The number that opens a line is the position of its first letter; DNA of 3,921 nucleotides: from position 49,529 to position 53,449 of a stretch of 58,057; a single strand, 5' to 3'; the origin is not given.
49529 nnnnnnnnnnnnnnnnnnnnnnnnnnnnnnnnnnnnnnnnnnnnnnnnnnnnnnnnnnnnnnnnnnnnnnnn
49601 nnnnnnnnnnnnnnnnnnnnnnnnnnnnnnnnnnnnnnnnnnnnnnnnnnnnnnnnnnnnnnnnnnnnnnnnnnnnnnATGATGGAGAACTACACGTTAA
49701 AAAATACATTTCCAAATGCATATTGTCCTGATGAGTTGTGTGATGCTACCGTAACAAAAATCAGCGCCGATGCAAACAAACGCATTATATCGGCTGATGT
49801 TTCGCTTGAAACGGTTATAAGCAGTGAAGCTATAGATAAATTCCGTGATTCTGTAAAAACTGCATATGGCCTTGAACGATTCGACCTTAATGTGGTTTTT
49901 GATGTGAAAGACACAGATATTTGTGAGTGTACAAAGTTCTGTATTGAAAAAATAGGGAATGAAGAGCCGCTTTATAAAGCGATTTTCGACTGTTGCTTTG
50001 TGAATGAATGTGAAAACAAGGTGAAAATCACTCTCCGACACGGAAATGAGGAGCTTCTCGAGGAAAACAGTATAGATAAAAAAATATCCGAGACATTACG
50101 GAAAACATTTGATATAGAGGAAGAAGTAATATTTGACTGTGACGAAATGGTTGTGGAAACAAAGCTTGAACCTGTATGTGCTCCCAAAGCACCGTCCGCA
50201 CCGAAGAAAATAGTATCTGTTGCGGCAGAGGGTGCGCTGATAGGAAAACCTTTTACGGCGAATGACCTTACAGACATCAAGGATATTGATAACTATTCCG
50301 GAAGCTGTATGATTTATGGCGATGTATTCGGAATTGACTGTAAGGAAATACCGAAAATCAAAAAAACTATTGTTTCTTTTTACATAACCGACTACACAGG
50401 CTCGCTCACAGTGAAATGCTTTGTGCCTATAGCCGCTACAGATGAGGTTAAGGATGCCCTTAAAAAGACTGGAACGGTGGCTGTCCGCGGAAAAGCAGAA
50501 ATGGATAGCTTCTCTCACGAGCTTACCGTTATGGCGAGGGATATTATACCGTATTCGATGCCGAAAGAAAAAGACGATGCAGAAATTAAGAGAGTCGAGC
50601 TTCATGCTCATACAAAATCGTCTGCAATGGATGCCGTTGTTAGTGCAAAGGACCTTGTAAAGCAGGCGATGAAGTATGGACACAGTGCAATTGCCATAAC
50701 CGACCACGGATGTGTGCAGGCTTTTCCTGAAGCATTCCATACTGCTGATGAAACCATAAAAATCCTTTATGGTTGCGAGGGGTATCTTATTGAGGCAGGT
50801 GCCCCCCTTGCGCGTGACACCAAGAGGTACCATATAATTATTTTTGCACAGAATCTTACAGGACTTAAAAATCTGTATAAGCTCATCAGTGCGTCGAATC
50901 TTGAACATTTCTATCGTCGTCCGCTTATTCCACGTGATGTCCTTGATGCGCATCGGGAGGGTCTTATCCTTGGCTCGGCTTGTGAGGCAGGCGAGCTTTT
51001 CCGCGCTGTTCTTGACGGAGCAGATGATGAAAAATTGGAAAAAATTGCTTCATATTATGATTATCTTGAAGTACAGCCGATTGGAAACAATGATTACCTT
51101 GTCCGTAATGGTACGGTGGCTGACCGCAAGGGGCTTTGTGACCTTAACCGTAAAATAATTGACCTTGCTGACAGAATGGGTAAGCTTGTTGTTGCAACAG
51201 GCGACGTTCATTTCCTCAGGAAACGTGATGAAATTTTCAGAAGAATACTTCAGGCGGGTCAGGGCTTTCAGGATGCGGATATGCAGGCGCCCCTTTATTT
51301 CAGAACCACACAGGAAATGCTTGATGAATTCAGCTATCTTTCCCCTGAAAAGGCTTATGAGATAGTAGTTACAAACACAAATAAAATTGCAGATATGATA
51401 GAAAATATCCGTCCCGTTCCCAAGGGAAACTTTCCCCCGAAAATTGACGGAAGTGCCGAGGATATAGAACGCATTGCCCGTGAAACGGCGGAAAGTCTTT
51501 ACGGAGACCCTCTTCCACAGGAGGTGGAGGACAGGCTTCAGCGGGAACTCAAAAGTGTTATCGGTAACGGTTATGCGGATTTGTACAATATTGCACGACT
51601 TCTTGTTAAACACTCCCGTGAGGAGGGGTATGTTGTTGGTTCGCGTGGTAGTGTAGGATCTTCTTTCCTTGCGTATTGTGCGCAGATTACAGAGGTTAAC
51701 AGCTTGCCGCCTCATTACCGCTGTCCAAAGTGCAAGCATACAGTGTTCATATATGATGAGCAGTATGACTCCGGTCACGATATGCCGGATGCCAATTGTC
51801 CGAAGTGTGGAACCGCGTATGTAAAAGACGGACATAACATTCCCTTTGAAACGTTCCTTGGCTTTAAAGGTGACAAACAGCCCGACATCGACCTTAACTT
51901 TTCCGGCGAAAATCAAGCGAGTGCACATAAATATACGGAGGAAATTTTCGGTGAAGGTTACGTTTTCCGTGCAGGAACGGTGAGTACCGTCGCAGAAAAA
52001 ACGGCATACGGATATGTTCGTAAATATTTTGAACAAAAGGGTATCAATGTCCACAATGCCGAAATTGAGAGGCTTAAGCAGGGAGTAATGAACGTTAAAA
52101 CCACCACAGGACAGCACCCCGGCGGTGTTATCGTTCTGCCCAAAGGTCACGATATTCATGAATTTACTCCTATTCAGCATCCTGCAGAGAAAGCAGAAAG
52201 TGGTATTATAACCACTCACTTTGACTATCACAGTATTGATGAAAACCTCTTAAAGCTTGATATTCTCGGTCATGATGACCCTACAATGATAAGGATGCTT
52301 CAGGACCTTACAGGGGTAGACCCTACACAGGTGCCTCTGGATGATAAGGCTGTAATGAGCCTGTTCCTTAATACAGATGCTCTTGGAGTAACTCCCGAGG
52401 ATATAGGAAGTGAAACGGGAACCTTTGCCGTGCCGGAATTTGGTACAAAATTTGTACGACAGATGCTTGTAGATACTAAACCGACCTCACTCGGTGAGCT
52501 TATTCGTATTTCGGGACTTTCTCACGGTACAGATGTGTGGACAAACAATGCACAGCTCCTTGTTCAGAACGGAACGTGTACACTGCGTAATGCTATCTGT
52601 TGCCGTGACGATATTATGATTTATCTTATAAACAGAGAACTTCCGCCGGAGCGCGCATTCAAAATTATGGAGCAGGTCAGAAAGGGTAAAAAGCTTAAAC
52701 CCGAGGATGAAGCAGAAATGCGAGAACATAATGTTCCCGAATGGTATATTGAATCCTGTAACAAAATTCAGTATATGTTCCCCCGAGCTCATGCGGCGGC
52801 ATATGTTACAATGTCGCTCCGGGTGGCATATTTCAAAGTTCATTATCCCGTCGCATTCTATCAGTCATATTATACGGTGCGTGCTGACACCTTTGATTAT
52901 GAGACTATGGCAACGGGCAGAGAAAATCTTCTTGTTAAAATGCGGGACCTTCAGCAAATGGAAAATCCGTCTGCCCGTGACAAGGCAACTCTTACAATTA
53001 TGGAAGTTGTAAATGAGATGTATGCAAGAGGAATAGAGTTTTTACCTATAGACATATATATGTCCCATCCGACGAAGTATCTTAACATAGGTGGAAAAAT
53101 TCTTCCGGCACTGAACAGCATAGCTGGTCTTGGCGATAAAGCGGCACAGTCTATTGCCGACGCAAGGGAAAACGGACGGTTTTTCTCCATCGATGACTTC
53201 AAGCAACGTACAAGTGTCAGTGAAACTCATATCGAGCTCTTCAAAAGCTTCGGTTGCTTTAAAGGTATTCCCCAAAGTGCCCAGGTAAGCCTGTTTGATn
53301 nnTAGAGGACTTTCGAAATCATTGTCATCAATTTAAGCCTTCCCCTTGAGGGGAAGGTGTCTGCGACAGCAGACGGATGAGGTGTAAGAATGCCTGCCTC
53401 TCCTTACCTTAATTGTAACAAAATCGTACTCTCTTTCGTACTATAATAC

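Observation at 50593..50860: PolC lacks the proofreading DEDD exonuclease insert while all PHP metal-ligand positions look intact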

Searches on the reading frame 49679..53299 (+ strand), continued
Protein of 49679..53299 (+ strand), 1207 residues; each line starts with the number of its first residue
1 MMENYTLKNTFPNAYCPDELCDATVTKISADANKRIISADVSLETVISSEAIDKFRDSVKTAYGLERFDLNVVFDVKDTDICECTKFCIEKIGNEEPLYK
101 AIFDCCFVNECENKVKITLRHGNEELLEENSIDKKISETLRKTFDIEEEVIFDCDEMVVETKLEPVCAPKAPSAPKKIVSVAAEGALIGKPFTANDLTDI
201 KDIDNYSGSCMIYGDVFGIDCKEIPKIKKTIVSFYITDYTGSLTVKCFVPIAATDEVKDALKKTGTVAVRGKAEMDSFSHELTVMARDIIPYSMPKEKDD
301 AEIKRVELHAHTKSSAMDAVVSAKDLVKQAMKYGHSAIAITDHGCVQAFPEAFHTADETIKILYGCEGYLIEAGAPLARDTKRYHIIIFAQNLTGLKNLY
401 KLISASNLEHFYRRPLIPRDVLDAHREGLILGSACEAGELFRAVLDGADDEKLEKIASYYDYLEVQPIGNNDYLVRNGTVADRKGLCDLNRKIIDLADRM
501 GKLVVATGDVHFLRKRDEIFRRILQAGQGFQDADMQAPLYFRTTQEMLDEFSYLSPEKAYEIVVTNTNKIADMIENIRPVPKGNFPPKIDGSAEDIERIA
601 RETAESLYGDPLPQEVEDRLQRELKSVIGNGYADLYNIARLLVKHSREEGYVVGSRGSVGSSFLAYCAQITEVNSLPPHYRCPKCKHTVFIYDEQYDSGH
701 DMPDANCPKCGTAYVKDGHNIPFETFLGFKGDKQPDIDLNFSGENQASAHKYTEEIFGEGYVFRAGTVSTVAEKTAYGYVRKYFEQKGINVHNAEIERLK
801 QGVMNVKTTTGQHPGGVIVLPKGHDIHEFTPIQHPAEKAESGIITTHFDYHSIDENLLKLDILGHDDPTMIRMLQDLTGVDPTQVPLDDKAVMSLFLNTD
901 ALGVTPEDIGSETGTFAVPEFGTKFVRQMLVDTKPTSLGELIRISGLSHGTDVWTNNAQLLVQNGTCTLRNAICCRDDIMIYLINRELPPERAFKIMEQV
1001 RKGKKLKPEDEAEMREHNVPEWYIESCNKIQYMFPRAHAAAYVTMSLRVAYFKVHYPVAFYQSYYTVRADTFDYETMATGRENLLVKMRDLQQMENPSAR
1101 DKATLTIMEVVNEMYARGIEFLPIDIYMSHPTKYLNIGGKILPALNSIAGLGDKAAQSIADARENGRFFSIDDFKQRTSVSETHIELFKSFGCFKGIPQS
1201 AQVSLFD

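Call 40: search_protein_families(library=pfam, proteins=[L078:9127-13350:+, L078:7874-8914:-, L078:6528-7520:-, L078:5268-6488:+, L078:3173-5242:+, L078:13580-14602:-, L078:14682-15320:-, L078:15679-16389:+, L078:16447-18915:-], max_evalue=0.00001)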
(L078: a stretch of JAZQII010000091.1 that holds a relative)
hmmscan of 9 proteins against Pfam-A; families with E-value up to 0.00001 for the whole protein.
L078:9127-13350:+ (1408 aa): 5 families
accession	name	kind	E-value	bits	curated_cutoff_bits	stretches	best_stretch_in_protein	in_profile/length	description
PF07733.18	DNA_pol3_alpha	-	6.2e-57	193.6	23.9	2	791-978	2-148/260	Bacterial DNA polymerase III alpha NTPase domain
PF02811.25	PHP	-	4e-23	83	26.4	1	306-655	2-148/164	PHP domain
PF17657.6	DNA_pol3_finger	-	1.5e-18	67.2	22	1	1065-1201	1-145/166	Bacterial DNA polymerase III alpha subunit finger domain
PF14579.12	HHH_6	-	1.4e-14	54.5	25.6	1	1318-1401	2-87/90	Helix-hairpin-helix motif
PF00929.31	RNase_T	-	2.4e-13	51.4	24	1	400-530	8-146/164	Exonuclease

L078:7874-8914:- (347 aa): 2 families
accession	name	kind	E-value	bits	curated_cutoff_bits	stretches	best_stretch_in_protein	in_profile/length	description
PF02800.25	Gp_dh_C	-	1.3e-51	174.7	24.4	1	168-327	1-158/158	Glyceraldehyde 3-phosphate dehydrogenase, C-terminal domain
PF00044.30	Gp_dh_N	-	4.2e-33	114.1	31.7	1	8-114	1-100/101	Glyceraldehyde 3-phosphate dehydrogenase, NAD binding domain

L078:6528-7520:- (331 aa): 3 families
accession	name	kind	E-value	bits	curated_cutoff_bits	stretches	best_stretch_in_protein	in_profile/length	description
PF12715.13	Abhydrolase_7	-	2.1e-06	27.7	21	1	7-223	25-250/388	Abhydrolase family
PF22244.2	GCE_fung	-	4.4e-06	27.1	27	0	177-228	84-135/231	Glucuronyl esterase, fungi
PF05448.18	AXE1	-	9.4e-06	25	21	0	56-235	46-214/321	Acetyl xylan esterase (AXE1)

L078:5268-6488:+ (407 aa): 1 family
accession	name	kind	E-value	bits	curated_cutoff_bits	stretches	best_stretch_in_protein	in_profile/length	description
PF01966.28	HD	-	3.5e-11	43.8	22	1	97-207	4-93/116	HD domain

L078:3173-5242:+ (690 aa): 3 families
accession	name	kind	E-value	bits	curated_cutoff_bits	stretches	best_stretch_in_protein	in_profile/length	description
PF13204.13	Apiosidase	-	7.9e-51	174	26.5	1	106-433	2-320/320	Apiosidase-like, catalytic domain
PF16586.11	DUF5060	-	3.9e-18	65.9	27.2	1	6-73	2-69/70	Domain of unknown function (DUF5060)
PF00754.31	F5_F8_type_C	-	5.5e-09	36.6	28.2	1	560-672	2-114/127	F5/8 type C domain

L078:13580-14602:- (341 aa): 0 families

L078:14682-15320:- (213 aa): 0 families

L078:15679-16389:+ (237 aa): 0 families

L078:16447-18915:- (823 aa): 4 families
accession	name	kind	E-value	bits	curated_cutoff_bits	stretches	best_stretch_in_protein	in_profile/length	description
PF13204.13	Apiosidase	-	1.1e-48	166.9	26.5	1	137-472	3-319/320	Apiosidase-like, catalytic domain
PF16586.11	DUF5060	-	1.3e-20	73.9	27.2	1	34-101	2-69/70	Domain of unknown function (DUF5060)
PF12904.13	Collagen_bind_2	-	8.6e-09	35.6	22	1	490-568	13-91/92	Putative collagen-binding domain of a collagenase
PF00754.31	F5_F8_type_C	-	1.2e-07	32.4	28.2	1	624-720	12-114/127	F5/8 type C domain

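Call 44: find_encoding_contigs(protein=P0001, flank=2000, max_places=3)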
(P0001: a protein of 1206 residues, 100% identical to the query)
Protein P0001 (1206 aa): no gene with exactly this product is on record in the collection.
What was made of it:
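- Tried and rejected: Origin of the window: find_encoding_contigs on P0001 found no record (call 44).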

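Call 45: find_encoding_contigs(protein=P0022, flank=10000, max_places=3)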
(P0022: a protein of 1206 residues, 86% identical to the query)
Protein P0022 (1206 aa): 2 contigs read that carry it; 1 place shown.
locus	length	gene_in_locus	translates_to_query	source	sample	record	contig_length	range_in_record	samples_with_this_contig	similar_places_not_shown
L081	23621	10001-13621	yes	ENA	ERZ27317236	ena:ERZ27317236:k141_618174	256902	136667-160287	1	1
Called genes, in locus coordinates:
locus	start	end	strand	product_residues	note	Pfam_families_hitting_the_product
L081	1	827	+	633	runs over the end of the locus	PF00005:ABC_tran, PF02463:SMC_N, PF03193:RsgA_GTPase (faint), PF13555:AAA_29 (faint), PF13304:AAA_21 (faint), PF12848:ABC_tran_Xtn, PF00005:ABC_tran, PF16326:ABC_tran_CTD, +1 more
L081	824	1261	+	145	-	PF02639:DUF188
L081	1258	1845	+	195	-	PF01725:Ham1p_like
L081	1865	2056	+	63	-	-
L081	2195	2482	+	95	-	-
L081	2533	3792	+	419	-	PF05193:Peptidase_M16_C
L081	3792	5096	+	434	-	PF00675:Peptidase_M16, PF05193:Peptidase_M16_C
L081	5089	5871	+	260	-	PF01790:LGT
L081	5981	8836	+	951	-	PF00395:SLH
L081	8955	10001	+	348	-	PF04551:GcpE, PF26540:GcpE_C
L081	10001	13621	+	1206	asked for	PF02811:PHP, PF07733:DNA_pol3_alpha, PF17657:DNA_pol3_finger, PF14579:HHH_6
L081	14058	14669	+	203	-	PF02368:Big_2 (weak), PF26182:Ig_NUP210_5th (faint), PF02368:Big_2, PF26918:Ig_Eae (weak)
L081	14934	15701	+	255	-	-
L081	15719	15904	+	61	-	-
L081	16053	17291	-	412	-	PF00464:SHMT, PF00155:Aminotran_1_2, PF01212:Beta_elim_lyase (weak)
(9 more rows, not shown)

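Call 53: search_protein_representatives(protein=window:49700-53299:+)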
Query: 1200 residues. Proteins with E-value up to 0.001 (for the whole library): 16961; up to 1e-10: 10035; up to 1e-30: 2352. The best 150 are listed.
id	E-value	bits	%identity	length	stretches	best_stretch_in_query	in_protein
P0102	0.0e+00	1585.9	59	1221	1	2-1200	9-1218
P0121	0.0e+00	1327.9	56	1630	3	373-1199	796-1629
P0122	0.0e+00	1285.6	55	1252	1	179-1197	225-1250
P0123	0.0e+00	1282.6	55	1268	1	174-1199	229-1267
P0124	0.0e+00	1156.3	50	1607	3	374-1199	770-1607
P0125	0.0e+00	1139.1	53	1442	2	372-1199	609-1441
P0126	0.0e+00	1128.0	51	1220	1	173-1199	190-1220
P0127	0.0e+00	1126.2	52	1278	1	199-1200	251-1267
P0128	0.0e+00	1122.7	47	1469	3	373-1199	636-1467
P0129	0.0e+00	1119.3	52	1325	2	374-1199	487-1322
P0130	0.0e+00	1111.8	52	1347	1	192-1200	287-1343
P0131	0.0e+00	1083.7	52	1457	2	375-1199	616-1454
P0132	0.0e+00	1075.8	45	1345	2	375-1199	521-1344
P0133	0.0e+00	1075.5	49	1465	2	355-1197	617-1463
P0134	0.0e+00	1070.9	49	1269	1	191-1199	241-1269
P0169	2.2e-281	953.3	50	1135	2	375-1200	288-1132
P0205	3.3e-264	896.3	43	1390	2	370-1199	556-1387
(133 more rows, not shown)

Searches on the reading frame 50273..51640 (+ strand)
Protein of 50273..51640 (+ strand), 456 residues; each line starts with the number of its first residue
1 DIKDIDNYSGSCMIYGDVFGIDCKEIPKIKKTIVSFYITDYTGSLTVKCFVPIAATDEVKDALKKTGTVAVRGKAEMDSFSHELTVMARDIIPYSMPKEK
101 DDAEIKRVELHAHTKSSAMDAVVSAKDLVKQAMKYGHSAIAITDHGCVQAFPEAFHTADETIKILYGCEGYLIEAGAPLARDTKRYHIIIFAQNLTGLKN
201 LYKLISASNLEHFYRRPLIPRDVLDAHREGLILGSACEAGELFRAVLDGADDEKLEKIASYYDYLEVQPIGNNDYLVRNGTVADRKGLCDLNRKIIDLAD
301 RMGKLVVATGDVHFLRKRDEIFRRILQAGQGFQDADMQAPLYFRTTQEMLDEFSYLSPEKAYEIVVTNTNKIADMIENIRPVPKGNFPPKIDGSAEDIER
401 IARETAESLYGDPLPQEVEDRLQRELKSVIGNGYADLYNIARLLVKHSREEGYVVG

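Call 46: predict_structure(alignment_id=A1)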
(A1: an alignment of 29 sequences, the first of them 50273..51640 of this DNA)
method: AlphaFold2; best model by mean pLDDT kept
length: 456 residues; sequences in the alignment: 29
mean_pLDDT: 88.8   pTM: 0.75
mean pLDDT of the five models: 88.8, 88.3, 86.2, 86.1, 81.0
residues with pLDDT >= 90: 272; 70-90: 166; 50-70: 13; < 50: 5
segments of 3 or more residues with pLDDT < 50: 384-386
pLDDT, mean of each block of 10 residues (from residue 1): 88 94 92 94 92 93 93 92 92 86 93 79 89 94 79 82 91 90 91 94 87 84 95 92 95 97 95 88 93 97 94 87 81 80 94 97 98 92 56 88 92 92 85 77 78 59
secondary structure, 60 per line:
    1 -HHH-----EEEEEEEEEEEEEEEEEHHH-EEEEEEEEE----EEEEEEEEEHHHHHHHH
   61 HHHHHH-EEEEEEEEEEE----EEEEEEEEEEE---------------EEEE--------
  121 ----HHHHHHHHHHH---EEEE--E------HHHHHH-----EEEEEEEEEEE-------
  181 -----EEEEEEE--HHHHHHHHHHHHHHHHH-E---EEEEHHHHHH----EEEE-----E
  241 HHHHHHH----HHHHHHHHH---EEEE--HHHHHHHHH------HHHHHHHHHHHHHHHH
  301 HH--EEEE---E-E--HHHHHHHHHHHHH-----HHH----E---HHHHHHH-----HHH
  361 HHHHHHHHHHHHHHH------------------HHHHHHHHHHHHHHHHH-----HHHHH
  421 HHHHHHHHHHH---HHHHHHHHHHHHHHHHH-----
elements in order: E10-26 E31-39 E44-52 H53-66 E68-78 E83-93 E109-112 H125-135 E139-142 H152-157 E163-173 E186-192 H195-211 E217-220 H221-226 E231-234 H241-247 H252-260 E264-267 H270-278 H285-302 E305-308 H317-329 H346-352 H358-375 H394-410 H416-431 H435-451
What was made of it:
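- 50318..50548 (+): OB fold, residues 214-290, N-terminal to PHP as in PolC. The AF2 model shows a beta-barrel with pLDDT above 90 (call 46).
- The junction is predicted as a confident short loop (call 46).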

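Call 50: fold_search(model_id=the predicted structure, library=pdb)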
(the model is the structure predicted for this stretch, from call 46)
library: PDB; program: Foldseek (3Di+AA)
matches with E <= 10: 1210; with E <= 0.001: 67
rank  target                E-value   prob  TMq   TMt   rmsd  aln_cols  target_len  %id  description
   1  3f2b_A                1.0e-44  1.00  0.67  0.33  10.2       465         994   41  DNA Polymerase PolC from Geobacillus kaustophilus complex with DNA, dGTP, Mg and Zn (released 2009-01-20)
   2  3f2c_A                9.3e-44  1.00  0.68  0.33  10.1       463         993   42  DNA Polymerase PolC from Geobacillus kaustophilus complex with DNA, dGTP and Mn (released 2009-01-20)
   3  9qpc_A                3.9e-38  1.00  0.69  0.28  11.3       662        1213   29  DNA polymerase with inhibitor (released 2025-09-24)
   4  9qrl_A                3.6e-31  1.00  0.60  0.26  12.0       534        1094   31  DNA polymerase with inhibitor #2 (released 2025-09-24)
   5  9qrn_A                1.7e-30  1.00  0.60  0.26  12.3       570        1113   29  DNA polymerase without DNA or inhibitor (released 2025-09-24)
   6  5fkv_A                7.5e-19  1.00  0.50  0.21  11.2       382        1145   25  cryo-EM structure of the E. coli replicative DNA polymerase complex bound to DNA (DNA polymerase III alpha, beta, epsi (released 2015-11-25)
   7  4jom                  3.8e-18  1.00  0.50  0.26  10.9       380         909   25  Structure of E. coli Pol III 3mPHP mutant (released 2013-05-29)
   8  2hqa                  4.6e-18  1.00  0.51  0.27  10.7       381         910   24  Crystal structure of the catalytic alpha subunit of E. Coli replicative DNA polymerase III (released 2006-09-19)
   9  2hnh                  4.9e-18  1.00  0.51  0.27  10.7       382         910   24  Crystal structure of the catalytic alpha subunit of E. coli replicative DNA polymerase III (released 2006-09-19)
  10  5fkw_A                8.7e-18  1.00  0.49  0.26  11.2       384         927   26  cryo-EM structure of the E. coli replicative DNA polymerase complex bound to DNA (DNA polymerase III alpha, beta, epsi (released 2015-11-25)
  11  7pu7_A                1.3e-17  1.00  0.48  0.22  12.4       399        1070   20  DNA polymerase from M. tuberculosis (released 2022-02-23)
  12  3e0d_A                1.6e-17  1.00  0.52  0.22  13.3       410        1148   22  Insights into the Replisome from the Crystral Structure of the Ternary Complex of the Eubacterial DNA Polymerase III a (released 2008-09-23)
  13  4iqj_D                2.8e-17  1.00  0.50  0.21  12.9       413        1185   22  Structure of PolIIIalpha-Tauc-DNA complex suggests an atomic model of the replisome (released 2013-03-13)
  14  2hpi                  4.0e-17  1.00  0.52  0.22  13.3       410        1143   22  Eubacterial and Eukaryotic Replicative DNA Polymerases are not Homologous: X-ray Structure of DNA Polymerase III (released 2006-09-19)
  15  4iqj_C                4.8e-17  1.00  0.49  0.20  14.9       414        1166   23  Structure of PolIIIalpha-Tauc-DNA complex suggests an atomic model of the replisome (released 2013-03-13)
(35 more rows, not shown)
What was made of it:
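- The AF2 model of OB+PHP has mean pLDDT 88.8, and its best match is 3f2b at E=1e-44 (calls 46, 50).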
